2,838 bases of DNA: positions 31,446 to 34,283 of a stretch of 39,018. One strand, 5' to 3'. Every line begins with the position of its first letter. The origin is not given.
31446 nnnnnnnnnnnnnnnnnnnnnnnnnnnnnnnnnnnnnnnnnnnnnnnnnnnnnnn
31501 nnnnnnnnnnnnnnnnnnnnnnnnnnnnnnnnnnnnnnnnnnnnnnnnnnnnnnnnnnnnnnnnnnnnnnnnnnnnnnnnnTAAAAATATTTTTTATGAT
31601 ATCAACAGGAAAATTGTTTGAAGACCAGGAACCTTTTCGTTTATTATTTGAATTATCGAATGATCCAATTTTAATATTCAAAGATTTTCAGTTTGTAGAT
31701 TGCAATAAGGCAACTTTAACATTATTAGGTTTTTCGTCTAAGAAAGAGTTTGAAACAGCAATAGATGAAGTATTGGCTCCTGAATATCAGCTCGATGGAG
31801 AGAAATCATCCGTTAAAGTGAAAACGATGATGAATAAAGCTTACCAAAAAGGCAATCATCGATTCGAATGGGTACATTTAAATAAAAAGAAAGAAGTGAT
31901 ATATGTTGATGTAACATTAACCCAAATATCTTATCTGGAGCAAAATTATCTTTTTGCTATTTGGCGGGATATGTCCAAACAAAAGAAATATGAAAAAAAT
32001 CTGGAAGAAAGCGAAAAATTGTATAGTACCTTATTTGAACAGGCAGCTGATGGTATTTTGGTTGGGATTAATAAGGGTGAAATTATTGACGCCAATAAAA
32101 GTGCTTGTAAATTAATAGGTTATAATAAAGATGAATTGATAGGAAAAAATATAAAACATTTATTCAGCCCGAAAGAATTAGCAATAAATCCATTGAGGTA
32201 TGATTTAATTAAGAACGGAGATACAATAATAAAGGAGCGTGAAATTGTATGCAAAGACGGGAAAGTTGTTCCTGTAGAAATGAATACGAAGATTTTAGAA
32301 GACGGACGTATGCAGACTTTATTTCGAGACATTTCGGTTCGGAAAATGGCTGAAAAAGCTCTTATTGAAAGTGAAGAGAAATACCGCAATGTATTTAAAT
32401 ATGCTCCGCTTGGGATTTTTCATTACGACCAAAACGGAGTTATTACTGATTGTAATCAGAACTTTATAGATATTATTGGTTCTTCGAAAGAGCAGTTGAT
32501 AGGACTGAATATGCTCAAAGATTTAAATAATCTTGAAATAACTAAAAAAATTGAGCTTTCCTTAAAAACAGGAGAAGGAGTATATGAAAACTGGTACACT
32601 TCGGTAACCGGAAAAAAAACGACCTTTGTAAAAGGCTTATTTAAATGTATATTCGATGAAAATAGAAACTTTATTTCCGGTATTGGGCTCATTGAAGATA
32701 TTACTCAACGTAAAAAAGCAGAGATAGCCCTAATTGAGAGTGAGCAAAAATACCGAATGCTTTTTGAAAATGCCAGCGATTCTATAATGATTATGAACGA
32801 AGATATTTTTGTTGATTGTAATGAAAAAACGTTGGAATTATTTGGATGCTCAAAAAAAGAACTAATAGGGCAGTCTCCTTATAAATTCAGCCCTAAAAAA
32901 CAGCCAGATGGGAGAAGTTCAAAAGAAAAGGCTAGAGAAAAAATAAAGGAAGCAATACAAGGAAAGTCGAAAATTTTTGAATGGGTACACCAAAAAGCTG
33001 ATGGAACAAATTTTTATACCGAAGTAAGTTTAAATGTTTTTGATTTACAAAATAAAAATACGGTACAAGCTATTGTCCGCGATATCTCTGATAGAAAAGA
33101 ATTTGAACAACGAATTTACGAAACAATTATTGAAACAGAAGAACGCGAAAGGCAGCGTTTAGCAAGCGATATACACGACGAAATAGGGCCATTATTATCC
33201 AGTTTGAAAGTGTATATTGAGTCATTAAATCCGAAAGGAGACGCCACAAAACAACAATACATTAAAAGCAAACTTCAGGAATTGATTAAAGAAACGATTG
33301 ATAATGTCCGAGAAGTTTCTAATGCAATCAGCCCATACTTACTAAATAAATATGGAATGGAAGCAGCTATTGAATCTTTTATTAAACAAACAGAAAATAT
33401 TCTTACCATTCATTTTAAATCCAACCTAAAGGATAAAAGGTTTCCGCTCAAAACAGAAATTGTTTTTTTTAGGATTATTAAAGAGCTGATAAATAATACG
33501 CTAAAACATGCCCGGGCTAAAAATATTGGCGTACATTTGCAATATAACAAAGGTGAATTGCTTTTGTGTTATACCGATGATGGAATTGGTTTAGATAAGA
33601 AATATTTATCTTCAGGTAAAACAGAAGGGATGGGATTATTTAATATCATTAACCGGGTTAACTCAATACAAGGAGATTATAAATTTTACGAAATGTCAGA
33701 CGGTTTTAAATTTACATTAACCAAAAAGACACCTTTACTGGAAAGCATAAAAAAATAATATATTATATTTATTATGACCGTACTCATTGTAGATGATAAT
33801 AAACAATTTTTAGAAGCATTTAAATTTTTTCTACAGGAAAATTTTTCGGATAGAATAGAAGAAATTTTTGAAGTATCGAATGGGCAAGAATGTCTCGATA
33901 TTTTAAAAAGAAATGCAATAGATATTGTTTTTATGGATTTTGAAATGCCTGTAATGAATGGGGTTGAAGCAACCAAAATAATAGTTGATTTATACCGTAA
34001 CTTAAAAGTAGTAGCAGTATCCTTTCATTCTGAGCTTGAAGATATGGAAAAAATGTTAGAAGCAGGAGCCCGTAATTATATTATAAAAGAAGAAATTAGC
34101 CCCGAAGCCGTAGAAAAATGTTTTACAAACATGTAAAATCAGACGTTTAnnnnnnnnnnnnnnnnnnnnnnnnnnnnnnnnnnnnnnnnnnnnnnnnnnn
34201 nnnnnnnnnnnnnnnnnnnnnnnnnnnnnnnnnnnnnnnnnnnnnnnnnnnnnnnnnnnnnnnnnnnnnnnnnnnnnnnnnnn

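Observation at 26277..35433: Candidate glyco-signalling locus: giant GT fusion - hemW - 4xPAS kinase - REC-only regulator, closed by a convergent GT paralogue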

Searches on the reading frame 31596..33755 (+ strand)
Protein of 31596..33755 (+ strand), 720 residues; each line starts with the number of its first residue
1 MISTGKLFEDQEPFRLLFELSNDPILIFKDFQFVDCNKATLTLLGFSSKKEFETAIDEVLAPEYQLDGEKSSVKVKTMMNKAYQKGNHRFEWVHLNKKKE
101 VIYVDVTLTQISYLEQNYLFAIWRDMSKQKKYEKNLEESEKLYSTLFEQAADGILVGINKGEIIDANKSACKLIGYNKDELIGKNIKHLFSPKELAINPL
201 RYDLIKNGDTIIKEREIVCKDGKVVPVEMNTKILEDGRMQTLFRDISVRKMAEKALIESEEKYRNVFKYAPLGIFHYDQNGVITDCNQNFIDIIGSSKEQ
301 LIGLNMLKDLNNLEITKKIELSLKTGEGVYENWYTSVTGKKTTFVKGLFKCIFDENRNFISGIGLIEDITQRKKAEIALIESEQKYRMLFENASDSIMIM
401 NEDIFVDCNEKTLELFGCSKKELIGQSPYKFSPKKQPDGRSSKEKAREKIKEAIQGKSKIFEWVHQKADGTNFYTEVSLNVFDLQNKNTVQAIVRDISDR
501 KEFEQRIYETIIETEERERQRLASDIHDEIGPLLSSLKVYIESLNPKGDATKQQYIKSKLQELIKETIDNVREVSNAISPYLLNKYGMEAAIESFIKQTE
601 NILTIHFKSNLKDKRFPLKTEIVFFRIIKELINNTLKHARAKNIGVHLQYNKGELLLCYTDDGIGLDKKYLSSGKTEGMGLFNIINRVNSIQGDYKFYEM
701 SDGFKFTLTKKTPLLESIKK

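Call 3: search_protein_families(library=pfam, proteins=[window:31596-33755:+], max_evalue=0.01)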
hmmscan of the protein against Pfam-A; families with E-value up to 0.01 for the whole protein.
window:31596-33755:+ (720 aa): 8 families
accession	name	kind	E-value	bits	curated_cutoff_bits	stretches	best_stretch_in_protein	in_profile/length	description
PF13426.13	PAS_9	-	1.3e-45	154.4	27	4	395-499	2-103/103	PAS domain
PF13188.13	PAS_8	-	2.6e-32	110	21.8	4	142-187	2-44/65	PAS domain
PF00989.32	PAS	-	6.3e-30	103.9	22.6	3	142-237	2-99/113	PAS fold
PF08448.16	PAS_4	-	3.5e-19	69.5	23.1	2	390-502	1-110/110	PAS fold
PF08447.18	PAS_3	-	3.4e-10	40.5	25.6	1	163-238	1-81/89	PAS fold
PF24820.1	Diguanyl_cycl_sensor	-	6e-10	39.5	28.1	1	391-485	3-99/109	Diguanylate cyclase-like sensor domain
PF07730.19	HisKA_3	-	1.7e-07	32.1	24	1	518-580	1-65/68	Histidine kinase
PF02518.31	HATPase_c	-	3e-07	31.3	26.4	1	624-710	6-107/111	Histidine kinase-, DNA gyrase B-, and HSP90-like ATPase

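Call 4: search_protein_families(library=ncbifam, proteins=[window:31596-33755:+], max_evalue=0.001)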
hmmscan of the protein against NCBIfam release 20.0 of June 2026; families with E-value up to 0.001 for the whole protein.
window:31596-33755:+ (720 aa): 34 families (the best 25 are shown)
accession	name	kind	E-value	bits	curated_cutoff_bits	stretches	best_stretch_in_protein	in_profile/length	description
TIGR00229.1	sensory_box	domain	1.1e-70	235.6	22.9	4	137-256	1-126/126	PAS domain S-box protein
NF047874.1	MASE3_PAS_HK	subfamily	5.8e-40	137.7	560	4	364-519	245-396/655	MASE3 domain-containing sensor histidine kinase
NF052443.1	SensHisKinMctS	equivalog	2.6e-24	85.4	700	1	505-705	237-441/457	two-component system sensor histidine kinase MctS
TIGR02040.1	PpsR-CrtJ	equivalog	1e-21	77.5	275.4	1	89-305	85-297/442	transcriptional regulator PpsR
NF052531.1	Strep_LiaS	equivalog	6.9e-21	74.8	450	1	475-699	94-313/328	envelope stress sensor histidine kinase LiaS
NF008649.0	PRK11644.1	equivalog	7.2e-21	74.5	408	1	504-698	289-483/499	signal transduction histidine-protein kinase/phosphatase UhpB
NF008468.0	PRK11360.1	equivalog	2.6e-18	65.7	646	2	134-253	261-384/616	two-component system sensor histidine kinase AtoS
NF053781.1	cdiGMPphdstlr2612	equivalog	4.6e-17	61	1600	1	317-435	660-767/1268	Tlr1612 family c-di-GMP phosphodiesterase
NF046044.1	PnpS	equivalog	3.5e-16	59.2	400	1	254-376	48-167/390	two-component system histidine kinase PnpS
NF041777.1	sens_FixL_Rhizob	equivalog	8.6e-16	57.6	850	2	314-510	53-249/485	sensor protein FixL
NF007896.0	PRK10600.1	equivalog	2.9e-15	55.9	578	1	518-700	390-572/598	nitrate/nitrite two-component system sensor histidine kinase NarX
NF052573.1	HisKinEspAMyxo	equivalog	2.9e-14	52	1400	2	247-574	115-442/755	serine histidine kinase EspA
NF008302.0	PRK11091.1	equivalog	5.1e-14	51.4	838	2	238-381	132-278/779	aerobic respiration two-component sensor histidine kinase ArcB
NF008184.0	PRK10935.1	equivalog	1.5e-12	47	553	1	518-703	363-550/565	nitrate/nitrite two-component system sensor histidine kinase NarQ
NF033092.0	HK_WalK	equivalog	1.1e-11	44.1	725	0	237-376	233-369/594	cell wall metabolism sensor histidine kinase WalK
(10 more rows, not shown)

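Call 79: search_protein_families(library=padloc, proteins=[window:31596-33755:+], max_evalue=0.001)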
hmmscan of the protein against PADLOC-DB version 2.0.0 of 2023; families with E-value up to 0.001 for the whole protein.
window:31596-33755:+ (720 aa): 0 families

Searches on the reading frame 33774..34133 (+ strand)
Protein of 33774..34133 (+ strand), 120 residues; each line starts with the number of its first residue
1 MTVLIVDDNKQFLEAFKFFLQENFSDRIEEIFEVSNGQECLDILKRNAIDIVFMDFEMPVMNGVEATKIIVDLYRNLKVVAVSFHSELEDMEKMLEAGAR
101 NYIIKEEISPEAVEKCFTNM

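Call 3: search_protein_families(library=pfam, proteins=[window:33774-34133:+], max_evalue=0.01)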
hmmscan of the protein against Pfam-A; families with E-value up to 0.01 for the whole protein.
window:33774-34133:+ (120 aa): 3 families
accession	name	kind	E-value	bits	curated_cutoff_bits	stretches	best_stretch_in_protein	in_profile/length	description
PF00072.30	Response_reg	-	4.6e-24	85.2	30.2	1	3-107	1-101/111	Response regulator receiver domain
PF21194.3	TadZ-like_ARD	-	4.3e-05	24.3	27.4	1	3-58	5-59/108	TadZ-like, receiver domain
PF20274.4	cREC_REC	-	0.00073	20.6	27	1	4-88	3-75/88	Cyclic-phosphate processing Receiver domain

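Call 4: search_protein_families(library=ncbifam, proteins=[window:33774-34133:+], max_evalue=0.001)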
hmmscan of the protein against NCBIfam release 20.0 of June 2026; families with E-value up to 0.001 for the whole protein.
window:33774-34133:+ (120 aa): 82 families (the best 25 are shown)
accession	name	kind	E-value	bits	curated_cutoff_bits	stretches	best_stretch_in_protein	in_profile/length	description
NF008318.0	PRK11107.1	equivalog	9.8e-18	63.6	890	1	1-105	668-770/920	two-component sensor histidine kinase BarA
NF041367.1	CheY_Halo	equivalog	4e-16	59.4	200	1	3-113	1-107/114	chemotaxis protein CheY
NF001965.0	PRK00742.1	subfamily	2.3e-15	56.7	293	1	2-109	5-111/357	chemotaxis-specific protein-glutamate methyltransferase CheB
NF052445.1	RespRegMctR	equivalog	8.3e-15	54.7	300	1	2-113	3-112/205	two-component system response regulator MctR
NF041945.1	LuxN_Vibrio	equivalog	1.2e-14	53.4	1550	1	2-94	722-810/839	quorum-sensing autoinducer 1 sensor kinase/phosphatase LuxN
NF007018.1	PRK09483.1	equivalog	1.8e-14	53.9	280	1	2-114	3-113/217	UvrY/SirA/GacA family response regulator transcription factor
NF052313.1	T9SS_RR_PorX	equivalog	2.1e-13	49.9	300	1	2-110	2-105/513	T9SS response regulator signal transducer PorX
NF008469.0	PRK11361.1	equivalog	4.1e-13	48.8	714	1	2-105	6-105/461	acetoacetate metabolism transcriptional regulator AtoC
NF007969.0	PRK10693.1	equivalog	1.9e-12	46.9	329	1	3-105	10-108/337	two-component system response regulator RssB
NF007935.0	PRK10651.1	equivalog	2.1e-12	46.7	250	1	2-113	8-116/216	two-component system response regulator NarL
NF041947.1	LuxQ_Vibrio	equivalog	3.1e-12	45.2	1200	1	2-118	724-836/843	quorum-sensing autoinducer 2 sensor kinase/phosphatase LuxQ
NF009206.0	PRK12555.1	subfamily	6.7e-12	45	342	1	1-105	1-104/340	chemotaxis-specific protein-glutamate methyltransferase CheB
NF011896.0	PRK15369.1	equivalog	3.2e-11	43.2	242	1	2-106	5-107/211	two component system response regulator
NF040689.1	MtrAB_MtrA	equivalog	6.8e-11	41.9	300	1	3-106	1-99/219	MtrAB system response regulator MtrA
NF033120.0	vanR_FM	exception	1.5e-10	41.1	460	1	2-113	5-111/231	vancomycin resistance response regulator transcription factor, VanR-F/VanR-M family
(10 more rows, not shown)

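Call 54: find_homologous_proteins(query=window:33774-34133:+, max_evalue=1e-10)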
Query window:33774-34133:+ (120 aa): 212 proteins with E <= 1e-10 among 232 candidates; the best 120 are listed.
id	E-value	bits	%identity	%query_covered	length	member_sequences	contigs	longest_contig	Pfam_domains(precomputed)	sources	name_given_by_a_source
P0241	6.1e-70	250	100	100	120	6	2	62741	PF00072.31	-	-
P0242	1.9e-60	220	87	100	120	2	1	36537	PF00072.31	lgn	-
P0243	7.4e-58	211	79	100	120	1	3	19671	PF00072.31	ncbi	ncbi:MAG: response regulator transcription factor [Bacteroidales bacterium]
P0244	1.4e-57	211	81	100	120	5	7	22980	PF00072.31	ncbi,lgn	ncbi:MAG: response regulator transcription factor [Bacteroidota bacterium]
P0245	1.3e-56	207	79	98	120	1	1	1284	PF00072.31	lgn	-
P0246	1.4e-56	207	76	100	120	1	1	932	PF00072.31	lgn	-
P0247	4.2e-55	203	77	100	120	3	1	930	PF00072.31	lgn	-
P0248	4.3e-55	203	78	100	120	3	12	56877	PF00072.31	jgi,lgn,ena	-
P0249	3.4e-54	200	75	100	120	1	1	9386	PF00072.31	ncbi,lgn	ncbi:MAG: response regulator transcription factor [Thiohalospira sp.]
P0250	1.0e-53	198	74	100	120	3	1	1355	PF00072.31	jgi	jgi:CheY-like chemotaxis protein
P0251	3.5e-53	196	73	100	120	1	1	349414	PF00072.31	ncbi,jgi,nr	ncbi:MAG: response regulator transcription factor [Bacteroidales bacterium]|jgi:DNA-binding NarL/Fix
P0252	7.7e-49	182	68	98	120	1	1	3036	PF00072.31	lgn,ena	-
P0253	2.1e-47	178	67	98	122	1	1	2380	PF00072.31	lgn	-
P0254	2.4e-47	178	67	98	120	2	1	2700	PF00072.31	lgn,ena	-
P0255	3.6e-47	177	66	98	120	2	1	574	PF00072.31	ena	-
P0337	6.1e-38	147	58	98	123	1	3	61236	PF00072.31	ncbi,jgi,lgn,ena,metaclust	metaclust:\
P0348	8.2e-36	140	55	98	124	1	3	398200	PF00072.31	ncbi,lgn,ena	-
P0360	3.3e-34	135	50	94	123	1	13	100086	PF00072.31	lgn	-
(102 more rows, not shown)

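Call 55: find_encoding_contigs(protein=P0348, flank=10000, max_places=1)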
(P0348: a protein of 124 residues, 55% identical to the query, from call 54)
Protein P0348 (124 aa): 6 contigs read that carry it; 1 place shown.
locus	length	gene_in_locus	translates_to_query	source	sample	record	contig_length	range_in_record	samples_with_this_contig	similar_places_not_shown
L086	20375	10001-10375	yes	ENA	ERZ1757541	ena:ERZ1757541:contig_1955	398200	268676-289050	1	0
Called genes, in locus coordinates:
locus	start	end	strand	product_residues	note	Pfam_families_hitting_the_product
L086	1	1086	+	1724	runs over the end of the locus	PF00072:Response_reg, PF00989:PAS, PF08447:PAS_3, PF00989:PAS, PF13426:PAS_9, PF00989:PAS, PF13188:PAS_8, PF13426:PAS_9, +12 more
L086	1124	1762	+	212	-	PF00072:Response_reg, PF00196:GerE, PF08281:Sigma70_r4_2 (weak), PF13384:HTH_23 (faint)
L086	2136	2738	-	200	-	PF01583:APS_kinase, PF13238:AAA_18 (weak)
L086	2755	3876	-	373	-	PF01370:Epimerase, PF04321:RmlD_sub_bind, PF16363:GDP_Man_Dehyd, PF01370:Epimerase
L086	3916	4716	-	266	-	PF01370:Epimerase, PF16363:GDP_Man_Dehyd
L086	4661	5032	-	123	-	PF04321:RmlD_sub_bind (weak), PF01370:Epimerase, PF16363:GDP_Man_Dehyd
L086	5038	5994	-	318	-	PF01408:GFO_IDH_MocA, PF02894:GFO_IDH_MocA_C, PF22725:GFO_IDH_MocA_C3 (weak)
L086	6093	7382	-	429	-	PF03721:UDPG_MGDP_dh_N, PF00984:UDPG_MGDP_dh, PF03720:UDPG_MGDP_dh_C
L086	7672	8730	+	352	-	PF06580:His_kinase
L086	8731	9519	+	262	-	PF00072:Response_reg, PF04397:LytTR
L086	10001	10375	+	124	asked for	PF00072:Response_reg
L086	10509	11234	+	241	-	PF06439:3keto-disac_hyd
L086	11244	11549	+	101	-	PF00884:Sulfatase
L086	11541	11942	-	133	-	PF01850:PIN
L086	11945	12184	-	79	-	-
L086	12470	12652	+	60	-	-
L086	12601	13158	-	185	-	PF07638:Sigma70_ECF (weak), PF04542:Sigma70_r2, PF08281:Sigma70_r4_2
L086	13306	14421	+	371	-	PF04773:FecR, PF16344:FecR_C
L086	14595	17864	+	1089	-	PF07660:STN (weak), PF13620:CarboxypepD_reg, PF13715:CarbopepD_reg_2, PF07715:Plug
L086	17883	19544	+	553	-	PF14322:SusD-like_3, PF12771:SusD-like_2, PF07980:SusD_RagB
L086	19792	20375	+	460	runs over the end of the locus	PF00657:Lipase_GDSL, PF13472:Lipase_GDSL_2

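Call 56: find_encoding_contigs(protein=P0360, flank=10000, max_places=1)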
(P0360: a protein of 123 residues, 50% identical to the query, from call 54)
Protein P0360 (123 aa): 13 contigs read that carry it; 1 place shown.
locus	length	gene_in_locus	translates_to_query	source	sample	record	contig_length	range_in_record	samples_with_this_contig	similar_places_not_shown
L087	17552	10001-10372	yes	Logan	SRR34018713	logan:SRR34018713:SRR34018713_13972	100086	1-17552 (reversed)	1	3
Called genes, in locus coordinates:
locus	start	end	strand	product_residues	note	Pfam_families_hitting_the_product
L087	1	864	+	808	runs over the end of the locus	PF12704:MacB_PCD, PF02687:FtsX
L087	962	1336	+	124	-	PF09345:SiaC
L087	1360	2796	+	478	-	PF13520:AA_permease_2, PF00324:AA_permease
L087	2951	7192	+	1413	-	PF00989:PAS, PF13426:PAS_9, PF08447:PAS_3, PF13426:PAS_9, PF08447:PAS_3, PF00989:PAS, PF13426:PAS_9, PF07730:HisKA_3, +7 more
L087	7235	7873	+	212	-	PF00072:Response_reg, PF00196:GerE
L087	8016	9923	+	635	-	PF02743:dCache_1 (weak), PF22673:MCP-like_PDC_1, PF00672:HAMP, PF00015:MCPsignal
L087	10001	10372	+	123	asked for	PF00072:Response_reg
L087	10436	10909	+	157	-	PF01584:CheW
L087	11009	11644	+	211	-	-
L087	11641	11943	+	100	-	PF13412:HTH_24 (faint), PF01022:HTH_5 (weak), PF13601:HTH_34, PF03551:PadR (weak)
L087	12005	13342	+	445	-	PF06123:CreD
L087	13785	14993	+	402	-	PF13412:HTH_24 (weak), PF00480:ROK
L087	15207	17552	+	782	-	?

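Call 57: find_encoding_contigs(protein=P0337, flank=10000, max_places=1)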
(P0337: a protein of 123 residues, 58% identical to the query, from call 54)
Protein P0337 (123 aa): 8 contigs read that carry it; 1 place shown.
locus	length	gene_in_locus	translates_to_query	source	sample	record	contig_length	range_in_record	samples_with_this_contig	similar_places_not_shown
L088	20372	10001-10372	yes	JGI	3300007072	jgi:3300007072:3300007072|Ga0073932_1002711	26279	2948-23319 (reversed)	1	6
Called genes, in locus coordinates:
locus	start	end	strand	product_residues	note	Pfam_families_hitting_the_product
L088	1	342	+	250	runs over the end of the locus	PF00005:ABC_tran, PF02463:SMC_N (weak), PF13304:AAA_21 (weak)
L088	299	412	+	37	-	-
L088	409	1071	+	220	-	PF01895:PhoU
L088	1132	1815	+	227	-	PF00072:Response_reg, PF00486:Trans_reg_C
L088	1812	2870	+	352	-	PF00512:HisKA, PF02518:HATPase_c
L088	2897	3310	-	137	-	PF13596:PAS_10, PF08448:PAS_4 (weak)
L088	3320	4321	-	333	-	PF00691:OmpA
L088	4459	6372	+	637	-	PF13292:DXP_synthase_N, PF00456:Transketolase_N (faint), PF02779:Transket_pyr, PF02780:Transketolase_C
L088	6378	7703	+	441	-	PF07690:MFS_1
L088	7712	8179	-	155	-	PF20791:Acyl-ACP_TE_C (weak), PF13279:4HBT_2, PF03061:4HBT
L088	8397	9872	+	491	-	PF00722:Glyco_hydro_16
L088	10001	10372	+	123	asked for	PF00072:Response_reg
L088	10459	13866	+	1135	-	PF00989:PAS, PF08447:PAS_3, PF08448:PAS_4, PF13426:PAS_9, PF00989:PAS, PF00989:PAS, PF13426:PAS_9, PF00989:PAS, +18 more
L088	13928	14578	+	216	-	PF00072:Response_reg, PF00196:GerE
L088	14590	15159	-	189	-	PF13580:SIS_2, PF01380:SIS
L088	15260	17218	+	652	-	PF13424:TPR_12, PF00515:TPR_1, PF13414:TPR_11 (weak), PF13432:TPR_16 (weak), PF00515:TPR_1, PF07719:TPR_2 (weak), PF13431:TPR_17 (weak), PF13414:TPR_11, +7 more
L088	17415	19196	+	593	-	PF02518:HATPase_c, PF13589:HATPase_c_3, PF01119:DNA_mis_repair, PF08676:MutL_C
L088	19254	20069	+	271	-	PF01694:Rhomboid, PF08551:DUF1751, PF01694:Rhomboid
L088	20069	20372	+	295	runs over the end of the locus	PF01694:Rhomboid, PF20216:DUF6576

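Call 79: search_protein_families(library=padloc, proteins=[window:33774-34133:+], max_evalue=0.001)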
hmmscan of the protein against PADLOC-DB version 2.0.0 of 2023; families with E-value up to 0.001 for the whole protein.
window:33774-34133:+ (120 aa): 0 families
